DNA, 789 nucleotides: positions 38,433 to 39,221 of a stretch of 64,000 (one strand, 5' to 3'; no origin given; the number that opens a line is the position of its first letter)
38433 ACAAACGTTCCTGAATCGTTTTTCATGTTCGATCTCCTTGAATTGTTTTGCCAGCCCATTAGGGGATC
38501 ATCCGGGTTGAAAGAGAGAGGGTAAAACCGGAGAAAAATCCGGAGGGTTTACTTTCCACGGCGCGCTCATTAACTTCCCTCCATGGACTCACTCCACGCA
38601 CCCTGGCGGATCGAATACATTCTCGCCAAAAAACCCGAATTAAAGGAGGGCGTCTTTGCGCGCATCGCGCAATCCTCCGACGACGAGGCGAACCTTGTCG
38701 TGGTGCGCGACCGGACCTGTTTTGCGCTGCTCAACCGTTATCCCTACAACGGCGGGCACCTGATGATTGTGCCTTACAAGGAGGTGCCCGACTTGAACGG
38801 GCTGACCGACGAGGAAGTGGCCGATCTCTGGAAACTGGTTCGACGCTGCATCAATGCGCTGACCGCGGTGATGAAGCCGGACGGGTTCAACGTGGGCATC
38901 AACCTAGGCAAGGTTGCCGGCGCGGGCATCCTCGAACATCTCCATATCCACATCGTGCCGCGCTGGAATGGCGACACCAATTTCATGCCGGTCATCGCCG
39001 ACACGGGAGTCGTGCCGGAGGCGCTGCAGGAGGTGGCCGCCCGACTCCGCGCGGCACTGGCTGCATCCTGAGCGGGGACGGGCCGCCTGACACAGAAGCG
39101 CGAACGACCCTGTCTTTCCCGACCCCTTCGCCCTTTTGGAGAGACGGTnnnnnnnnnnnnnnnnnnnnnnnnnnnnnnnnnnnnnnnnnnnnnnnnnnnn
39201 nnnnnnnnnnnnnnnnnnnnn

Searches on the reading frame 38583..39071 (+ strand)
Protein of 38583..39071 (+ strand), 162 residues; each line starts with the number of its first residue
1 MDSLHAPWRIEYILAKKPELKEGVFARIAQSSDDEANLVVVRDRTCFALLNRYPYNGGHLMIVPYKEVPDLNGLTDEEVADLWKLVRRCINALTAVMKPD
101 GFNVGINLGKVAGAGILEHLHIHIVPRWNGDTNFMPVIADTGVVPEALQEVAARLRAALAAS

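Call 39: find_encoding_contigs(protein=window:38583-39071:+, flank=10000, max_places=10)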
Protein window:38583-39071:+ (162 aa): 18 contigs read that carry it; 8 places shown.
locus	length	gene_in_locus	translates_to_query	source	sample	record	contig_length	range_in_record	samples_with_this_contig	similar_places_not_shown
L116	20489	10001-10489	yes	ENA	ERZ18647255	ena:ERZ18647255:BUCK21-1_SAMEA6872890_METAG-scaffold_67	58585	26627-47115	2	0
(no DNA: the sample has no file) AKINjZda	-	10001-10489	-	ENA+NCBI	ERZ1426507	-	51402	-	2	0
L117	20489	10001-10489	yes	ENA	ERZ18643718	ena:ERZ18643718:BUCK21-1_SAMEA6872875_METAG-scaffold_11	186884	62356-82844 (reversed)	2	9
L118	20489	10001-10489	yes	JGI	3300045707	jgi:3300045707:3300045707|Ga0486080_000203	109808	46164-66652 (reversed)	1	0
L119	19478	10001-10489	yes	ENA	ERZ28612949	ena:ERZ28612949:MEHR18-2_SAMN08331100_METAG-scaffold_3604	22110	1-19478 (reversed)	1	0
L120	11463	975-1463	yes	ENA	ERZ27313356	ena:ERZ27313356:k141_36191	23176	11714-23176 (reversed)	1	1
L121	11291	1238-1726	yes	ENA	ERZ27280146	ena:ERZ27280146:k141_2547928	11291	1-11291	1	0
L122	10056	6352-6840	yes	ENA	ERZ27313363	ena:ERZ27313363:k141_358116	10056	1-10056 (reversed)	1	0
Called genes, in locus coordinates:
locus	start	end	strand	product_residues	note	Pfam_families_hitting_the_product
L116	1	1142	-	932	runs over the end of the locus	PF01751:Toprim, PF01131:Topoisom_bac, PF13342:Toprim_Crpt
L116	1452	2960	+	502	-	PF00590:TP_methylase, PF02602:HEM4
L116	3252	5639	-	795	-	-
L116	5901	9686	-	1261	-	PF02463:SMC_N, PF13175:AAA_15, PF13304:AAA_21 (weak), PF13476:AAA_23, PF06470:SMC_hinge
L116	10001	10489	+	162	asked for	PF11969:DcpS_C (weak), PF01230:HIT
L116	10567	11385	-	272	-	PF01467:CTP_transf_like (weak)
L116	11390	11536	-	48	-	-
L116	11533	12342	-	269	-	-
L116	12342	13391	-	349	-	PF01073:3Beta_HSD (weak), PF01370:Epimerase, PF05368:NmrA (faint), PF16363:GDP_Man_Dehyd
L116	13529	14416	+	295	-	PF02311:AraC_binding, PF12833:HTH_18, PF00165:HTH_AraC (weak)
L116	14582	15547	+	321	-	PF01695:IstB_IS21, PF02562:PhoH, PF13245:AAA_19 (weak), PF13604:AAA_30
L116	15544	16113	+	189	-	PF02130:YbeY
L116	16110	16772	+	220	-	PF04367:DUF502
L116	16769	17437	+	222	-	PF11967:RecO_N, PF02565:RecO_C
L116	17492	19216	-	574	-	PF00587:tRNA-synt_2b, PF04073:tRNA_edit, PF03129:HGTP_anticodon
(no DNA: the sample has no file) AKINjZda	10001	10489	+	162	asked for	PF11969:DcpS_C (weak), PF01230:HIT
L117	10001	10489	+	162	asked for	PF11969:DcpS_C (weak), PF01230:HIT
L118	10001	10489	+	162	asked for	PF11969:DcpS_C (weak), PF01230:HIT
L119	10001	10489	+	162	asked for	PF11969:DcpS_C (weak), PF01230:HIT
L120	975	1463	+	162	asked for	PF11969:DcpS_C (weak), PF01230:HIT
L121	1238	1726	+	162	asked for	PF11969:DcpS_C (weak), PF01230:HIT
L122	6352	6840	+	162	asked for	PF11969:DcpS_C (weak), PF01230:HIT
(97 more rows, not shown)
